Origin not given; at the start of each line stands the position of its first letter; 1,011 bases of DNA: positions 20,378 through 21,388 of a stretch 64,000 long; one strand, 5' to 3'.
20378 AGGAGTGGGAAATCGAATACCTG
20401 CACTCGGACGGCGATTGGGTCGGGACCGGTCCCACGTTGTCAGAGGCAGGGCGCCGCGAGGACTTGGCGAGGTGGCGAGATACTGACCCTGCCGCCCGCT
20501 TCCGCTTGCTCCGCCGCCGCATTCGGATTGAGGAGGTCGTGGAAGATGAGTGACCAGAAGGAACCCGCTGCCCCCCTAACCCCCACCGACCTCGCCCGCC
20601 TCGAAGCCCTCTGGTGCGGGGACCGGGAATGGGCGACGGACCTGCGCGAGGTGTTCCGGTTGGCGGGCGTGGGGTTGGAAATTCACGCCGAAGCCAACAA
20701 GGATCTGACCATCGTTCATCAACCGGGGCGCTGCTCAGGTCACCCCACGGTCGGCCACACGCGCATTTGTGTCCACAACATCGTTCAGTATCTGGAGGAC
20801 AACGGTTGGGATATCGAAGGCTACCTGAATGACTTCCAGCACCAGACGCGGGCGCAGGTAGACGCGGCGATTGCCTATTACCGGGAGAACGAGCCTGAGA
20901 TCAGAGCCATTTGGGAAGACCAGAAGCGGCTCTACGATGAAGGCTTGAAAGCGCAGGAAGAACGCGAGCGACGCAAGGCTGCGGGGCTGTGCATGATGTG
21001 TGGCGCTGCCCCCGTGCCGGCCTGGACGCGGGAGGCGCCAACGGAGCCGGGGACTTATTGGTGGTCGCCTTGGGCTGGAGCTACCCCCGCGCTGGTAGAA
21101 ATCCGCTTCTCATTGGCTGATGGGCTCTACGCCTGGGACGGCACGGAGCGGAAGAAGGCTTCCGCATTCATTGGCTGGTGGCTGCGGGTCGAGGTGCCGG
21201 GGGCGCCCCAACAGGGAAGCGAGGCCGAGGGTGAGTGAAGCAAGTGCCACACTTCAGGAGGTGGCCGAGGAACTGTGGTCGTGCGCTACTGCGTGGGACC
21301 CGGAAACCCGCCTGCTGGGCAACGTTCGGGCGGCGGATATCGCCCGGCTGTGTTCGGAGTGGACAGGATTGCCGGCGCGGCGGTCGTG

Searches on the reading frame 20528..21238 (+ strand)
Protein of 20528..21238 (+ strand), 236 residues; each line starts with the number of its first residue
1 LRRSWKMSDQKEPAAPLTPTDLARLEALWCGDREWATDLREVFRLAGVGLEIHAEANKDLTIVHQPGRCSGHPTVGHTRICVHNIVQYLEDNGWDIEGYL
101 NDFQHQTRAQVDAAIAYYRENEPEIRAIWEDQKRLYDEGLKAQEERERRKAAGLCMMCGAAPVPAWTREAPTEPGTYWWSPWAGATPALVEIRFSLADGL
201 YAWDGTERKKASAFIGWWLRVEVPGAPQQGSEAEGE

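Call 68: search_protein_families(library=pfam, proteins=[window:20528-21238:+], max_evalue=0.001)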
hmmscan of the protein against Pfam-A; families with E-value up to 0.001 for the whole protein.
window:20528-21238:+ (236 aa): 1 family
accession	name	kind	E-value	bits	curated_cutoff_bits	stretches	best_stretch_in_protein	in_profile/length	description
PF04255.20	DUF433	-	1.8e-11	44.1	23.6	1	62-118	1-56/56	Protein of unknown function (DUF433)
